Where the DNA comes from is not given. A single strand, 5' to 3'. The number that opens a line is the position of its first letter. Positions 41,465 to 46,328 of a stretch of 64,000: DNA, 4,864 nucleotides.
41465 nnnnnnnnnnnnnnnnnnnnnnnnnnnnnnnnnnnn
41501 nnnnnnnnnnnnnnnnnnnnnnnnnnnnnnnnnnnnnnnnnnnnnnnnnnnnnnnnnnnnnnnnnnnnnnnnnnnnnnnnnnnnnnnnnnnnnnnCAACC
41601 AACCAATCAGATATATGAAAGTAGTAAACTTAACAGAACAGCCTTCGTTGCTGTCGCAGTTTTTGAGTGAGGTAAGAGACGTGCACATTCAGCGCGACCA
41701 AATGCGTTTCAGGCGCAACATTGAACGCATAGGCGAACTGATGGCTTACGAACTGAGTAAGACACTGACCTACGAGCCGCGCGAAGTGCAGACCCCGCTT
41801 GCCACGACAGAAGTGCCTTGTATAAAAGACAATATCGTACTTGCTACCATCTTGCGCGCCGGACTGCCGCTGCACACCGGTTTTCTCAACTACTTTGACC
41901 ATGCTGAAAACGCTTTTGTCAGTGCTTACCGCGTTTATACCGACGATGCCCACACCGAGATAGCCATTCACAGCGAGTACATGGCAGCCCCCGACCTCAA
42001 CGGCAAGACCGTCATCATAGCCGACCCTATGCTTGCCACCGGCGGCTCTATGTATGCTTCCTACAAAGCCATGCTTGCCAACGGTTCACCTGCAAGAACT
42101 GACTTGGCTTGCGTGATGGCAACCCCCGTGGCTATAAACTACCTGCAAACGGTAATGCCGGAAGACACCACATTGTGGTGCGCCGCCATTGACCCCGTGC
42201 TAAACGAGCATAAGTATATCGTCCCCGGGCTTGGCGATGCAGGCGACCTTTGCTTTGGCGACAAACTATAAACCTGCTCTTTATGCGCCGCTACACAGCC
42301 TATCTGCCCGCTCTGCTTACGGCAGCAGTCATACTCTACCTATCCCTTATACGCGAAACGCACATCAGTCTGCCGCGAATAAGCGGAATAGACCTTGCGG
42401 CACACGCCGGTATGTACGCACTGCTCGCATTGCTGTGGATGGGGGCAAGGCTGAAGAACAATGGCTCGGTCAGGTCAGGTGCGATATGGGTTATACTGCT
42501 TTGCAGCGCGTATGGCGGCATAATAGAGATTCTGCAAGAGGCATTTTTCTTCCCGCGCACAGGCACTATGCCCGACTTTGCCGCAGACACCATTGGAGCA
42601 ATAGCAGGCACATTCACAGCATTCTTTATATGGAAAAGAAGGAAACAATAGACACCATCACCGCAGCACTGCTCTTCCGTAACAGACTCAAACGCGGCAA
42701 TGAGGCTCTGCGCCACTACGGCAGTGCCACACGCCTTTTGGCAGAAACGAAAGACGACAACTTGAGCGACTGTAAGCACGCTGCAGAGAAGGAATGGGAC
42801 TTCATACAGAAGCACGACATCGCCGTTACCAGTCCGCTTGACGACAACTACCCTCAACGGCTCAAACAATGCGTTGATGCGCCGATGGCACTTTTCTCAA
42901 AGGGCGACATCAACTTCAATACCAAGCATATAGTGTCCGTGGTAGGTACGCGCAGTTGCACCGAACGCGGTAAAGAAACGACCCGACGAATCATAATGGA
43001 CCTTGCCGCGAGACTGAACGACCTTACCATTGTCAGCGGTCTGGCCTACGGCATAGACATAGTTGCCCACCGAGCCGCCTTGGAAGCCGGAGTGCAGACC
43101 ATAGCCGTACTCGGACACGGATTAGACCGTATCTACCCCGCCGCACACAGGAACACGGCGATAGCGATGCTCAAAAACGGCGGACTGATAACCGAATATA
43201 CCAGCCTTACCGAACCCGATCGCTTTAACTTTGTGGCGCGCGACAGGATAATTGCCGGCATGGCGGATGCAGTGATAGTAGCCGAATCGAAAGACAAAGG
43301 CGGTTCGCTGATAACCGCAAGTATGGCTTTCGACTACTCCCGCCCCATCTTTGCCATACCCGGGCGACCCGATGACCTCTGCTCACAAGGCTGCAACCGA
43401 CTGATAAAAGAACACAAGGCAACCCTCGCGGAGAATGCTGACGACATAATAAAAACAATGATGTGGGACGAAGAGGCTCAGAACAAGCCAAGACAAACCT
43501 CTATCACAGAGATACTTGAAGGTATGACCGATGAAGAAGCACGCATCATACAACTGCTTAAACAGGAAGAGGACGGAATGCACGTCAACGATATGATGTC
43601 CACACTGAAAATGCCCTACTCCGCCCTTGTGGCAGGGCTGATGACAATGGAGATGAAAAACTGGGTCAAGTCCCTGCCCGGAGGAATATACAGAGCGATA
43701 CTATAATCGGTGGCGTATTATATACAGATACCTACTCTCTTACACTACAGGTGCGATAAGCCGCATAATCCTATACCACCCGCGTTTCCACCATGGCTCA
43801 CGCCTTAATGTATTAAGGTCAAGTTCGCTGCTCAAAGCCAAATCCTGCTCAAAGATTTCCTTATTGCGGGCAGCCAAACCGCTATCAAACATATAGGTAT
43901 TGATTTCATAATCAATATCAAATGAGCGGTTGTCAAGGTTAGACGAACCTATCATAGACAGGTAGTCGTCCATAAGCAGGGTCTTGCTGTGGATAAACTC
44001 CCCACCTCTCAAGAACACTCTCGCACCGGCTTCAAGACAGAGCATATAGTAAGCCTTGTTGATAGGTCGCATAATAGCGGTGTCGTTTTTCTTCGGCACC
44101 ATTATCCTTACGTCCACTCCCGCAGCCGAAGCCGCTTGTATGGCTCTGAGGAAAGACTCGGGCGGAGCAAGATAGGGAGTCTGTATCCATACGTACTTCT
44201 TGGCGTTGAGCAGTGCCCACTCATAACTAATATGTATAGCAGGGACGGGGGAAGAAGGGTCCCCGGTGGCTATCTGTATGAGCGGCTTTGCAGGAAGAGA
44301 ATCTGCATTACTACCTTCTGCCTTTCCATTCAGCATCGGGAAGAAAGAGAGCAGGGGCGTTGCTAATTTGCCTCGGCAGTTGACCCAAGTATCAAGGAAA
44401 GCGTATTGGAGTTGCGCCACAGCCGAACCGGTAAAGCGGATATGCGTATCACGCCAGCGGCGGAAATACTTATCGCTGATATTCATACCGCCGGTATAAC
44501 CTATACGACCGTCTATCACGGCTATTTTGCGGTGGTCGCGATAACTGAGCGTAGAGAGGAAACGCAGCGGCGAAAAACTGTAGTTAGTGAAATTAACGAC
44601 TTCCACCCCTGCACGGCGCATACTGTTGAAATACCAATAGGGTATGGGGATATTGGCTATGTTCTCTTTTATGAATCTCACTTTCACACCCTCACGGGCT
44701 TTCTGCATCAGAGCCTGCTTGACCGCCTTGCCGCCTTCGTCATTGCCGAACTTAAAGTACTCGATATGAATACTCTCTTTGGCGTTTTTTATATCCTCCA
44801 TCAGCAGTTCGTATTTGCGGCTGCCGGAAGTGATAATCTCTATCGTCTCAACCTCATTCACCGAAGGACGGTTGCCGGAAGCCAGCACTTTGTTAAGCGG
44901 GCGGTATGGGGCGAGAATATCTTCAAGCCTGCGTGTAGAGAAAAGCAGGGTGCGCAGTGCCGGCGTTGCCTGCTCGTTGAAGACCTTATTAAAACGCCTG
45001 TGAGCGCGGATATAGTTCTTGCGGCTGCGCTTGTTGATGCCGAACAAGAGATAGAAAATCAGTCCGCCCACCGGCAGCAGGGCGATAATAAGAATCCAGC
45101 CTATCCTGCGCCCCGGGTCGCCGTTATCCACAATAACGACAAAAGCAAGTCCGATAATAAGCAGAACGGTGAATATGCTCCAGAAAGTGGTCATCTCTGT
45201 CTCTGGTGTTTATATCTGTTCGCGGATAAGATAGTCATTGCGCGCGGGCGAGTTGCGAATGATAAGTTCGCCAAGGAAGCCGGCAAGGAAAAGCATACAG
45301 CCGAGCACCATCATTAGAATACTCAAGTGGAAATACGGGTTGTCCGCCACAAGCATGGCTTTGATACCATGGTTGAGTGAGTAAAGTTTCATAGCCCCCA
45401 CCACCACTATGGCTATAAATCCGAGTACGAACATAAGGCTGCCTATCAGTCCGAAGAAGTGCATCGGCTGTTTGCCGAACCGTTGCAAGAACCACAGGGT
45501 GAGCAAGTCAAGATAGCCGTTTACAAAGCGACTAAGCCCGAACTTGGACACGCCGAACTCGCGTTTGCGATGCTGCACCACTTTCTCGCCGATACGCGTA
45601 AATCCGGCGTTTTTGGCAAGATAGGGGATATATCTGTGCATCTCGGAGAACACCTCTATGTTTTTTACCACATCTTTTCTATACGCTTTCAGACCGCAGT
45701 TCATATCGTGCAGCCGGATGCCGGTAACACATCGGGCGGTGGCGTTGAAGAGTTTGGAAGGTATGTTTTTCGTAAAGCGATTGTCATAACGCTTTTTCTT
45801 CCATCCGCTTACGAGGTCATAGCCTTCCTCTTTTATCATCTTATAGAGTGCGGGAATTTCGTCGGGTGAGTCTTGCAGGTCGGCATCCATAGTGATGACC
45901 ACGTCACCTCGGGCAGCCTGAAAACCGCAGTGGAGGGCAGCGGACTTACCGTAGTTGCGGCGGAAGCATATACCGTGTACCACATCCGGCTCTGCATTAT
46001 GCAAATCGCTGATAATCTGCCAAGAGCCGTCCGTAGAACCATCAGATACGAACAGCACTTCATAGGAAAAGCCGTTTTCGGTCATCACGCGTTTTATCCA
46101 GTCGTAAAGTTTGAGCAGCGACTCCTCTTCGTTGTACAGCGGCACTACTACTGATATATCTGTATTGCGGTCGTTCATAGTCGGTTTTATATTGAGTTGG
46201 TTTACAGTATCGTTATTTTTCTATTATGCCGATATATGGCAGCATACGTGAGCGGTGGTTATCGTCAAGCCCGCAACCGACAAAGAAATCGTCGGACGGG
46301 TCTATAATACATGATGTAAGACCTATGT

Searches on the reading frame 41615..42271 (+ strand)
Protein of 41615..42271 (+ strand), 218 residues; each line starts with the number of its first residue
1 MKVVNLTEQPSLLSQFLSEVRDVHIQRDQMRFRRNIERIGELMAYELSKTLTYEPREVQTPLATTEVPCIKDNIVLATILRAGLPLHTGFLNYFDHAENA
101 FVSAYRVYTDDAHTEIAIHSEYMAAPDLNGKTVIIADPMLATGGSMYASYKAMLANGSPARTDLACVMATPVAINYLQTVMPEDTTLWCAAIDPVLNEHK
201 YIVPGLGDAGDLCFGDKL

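Call 9: search_protein_families(library=pfam, proteins=[window:41615-42271:+], max_evalue=0.001)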
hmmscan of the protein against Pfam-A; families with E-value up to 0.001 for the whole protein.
window:41615-42271:+ (218 aa): 2 families
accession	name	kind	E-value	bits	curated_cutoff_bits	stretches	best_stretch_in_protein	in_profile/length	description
PF14681.12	UPRTase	-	5.8e-36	124.3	27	1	11-215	5-205/206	Uracil phosphoribosyltransferase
PF00156.33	Pribosyltran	-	2.9e-10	40.1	26.3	1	73-171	30-127/158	Phosphoribosyl transferase domain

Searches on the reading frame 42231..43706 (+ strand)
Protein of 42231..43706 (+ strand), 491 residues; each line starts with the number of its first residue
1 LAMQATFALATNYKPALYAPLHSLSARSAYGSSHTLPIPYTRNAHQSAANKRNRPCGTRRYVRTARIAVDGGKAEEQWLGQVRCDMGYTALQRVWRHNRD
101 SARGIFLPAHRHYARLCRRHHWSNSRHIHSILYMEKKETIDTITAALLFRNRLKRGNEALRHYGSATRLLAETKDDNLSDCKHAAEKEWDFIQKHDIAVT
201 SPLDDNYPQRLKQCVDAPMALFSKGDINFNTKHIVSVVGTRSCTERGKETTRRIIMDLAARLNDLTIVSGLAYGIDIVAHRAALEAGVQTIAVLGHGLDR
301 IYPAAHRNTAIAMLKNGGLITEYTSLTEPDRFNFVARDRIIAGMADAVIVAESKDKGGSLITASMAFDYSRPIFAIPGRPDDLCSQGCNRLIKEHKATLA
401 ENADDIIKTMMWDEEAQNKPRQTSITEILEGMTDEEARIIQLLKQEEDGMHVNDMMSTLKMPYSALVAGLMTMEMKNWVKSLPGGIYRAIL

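Call 9: search_protein_families(library=pfam, proteins=[window:42231-43706:+], max_evalue=0.001)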
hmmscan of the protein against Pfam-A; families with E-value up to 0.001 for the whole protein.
window:42231-43706:+ (491 aa): 2 families
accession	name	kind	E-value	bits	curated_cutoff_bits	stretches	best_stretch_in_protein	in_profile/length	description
PF02481.21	DNA_processg_A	-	9.9e-70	234.4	29.6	1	192-399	2-210/212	DNA recombination-mediator protein A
PF17782.7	DprA_WH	-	3.8e-06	27.3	22.9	1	433-485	11-61/61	DprA winged helix domain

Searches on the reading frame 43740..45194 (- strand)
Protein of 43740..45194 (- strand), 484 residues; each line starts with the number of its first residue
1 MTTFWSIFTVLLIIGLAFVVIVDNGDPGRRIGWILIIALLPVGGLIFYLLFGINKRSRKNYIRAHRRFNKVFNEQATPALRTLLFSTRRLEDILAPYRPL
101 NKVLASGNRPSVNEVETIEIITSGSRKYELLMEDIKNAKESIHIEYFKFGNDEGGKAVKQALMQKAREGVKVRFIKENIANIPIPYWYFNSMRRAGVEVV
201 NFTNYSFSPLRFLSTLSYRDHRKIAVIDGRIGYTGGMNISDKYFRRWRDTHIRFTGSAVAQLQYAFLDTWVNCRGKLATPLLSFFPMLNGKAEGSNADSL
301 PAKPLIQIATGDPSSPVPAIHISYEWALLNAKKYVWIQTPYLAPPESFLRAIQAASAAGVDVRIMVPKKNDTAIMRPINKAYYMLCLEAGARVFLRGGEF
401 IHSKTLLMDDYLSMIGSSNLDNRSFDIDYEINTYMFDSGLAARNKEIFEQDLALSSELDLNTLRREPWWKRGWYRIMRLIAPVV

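Call 9: search_protein_families(library=pfam, proteins=[window:43740-45194:-], max_evalue=0.001)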
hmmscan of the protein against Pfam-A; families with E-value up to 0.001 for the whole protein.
window:43740-45194:- (484 aa): 3 families
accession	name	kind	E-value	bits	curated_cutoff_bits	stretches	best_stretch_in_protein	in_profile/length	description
PF13091.12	PLDc_2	-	2.6e-41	141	27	2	328-451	5-131/132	PLD-like domain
PF00614.28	PLDc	-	2.1e-11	43.7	21.9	1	218-242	3-27/28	Phospholipase D Active site motif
PF13396.11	PLDc_N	-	4.4e-08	33.4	23.3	1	12-52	2-41/42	Phospholipase_D-nuclease N-terminal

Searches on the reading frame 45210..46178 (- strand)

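Call 9: search_protein_families(library=pfam, proteins=[window:45210-46178:-], max_evalue=0.001)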
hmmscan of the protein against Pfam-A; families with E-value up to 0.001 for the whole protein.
window:45210-46178:- (322 aa): 4 families
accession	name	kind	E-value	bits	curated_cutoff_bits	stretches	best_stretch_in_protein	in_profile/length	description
PF00535.33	Glycos_transf_2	-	1.1e-34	120.3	23.3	1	9-173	1-166/168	Glycosyl transferase family 2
PF10111.15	Glyco_tranf_2_2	-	4.4e-08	33.4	27.3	1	9-116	1-107/276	Glycosyltransferase like family 2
PF13641.12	Glyco_tranf_2_3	-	1.6e-06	28.8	27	1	8-136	3-132/230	Glycosyltransferase like family 2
PF13506.12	Glyco_transf_21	-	0.00014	21.8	21.7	1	78-162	18-102/174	Glycosyl transferase family 21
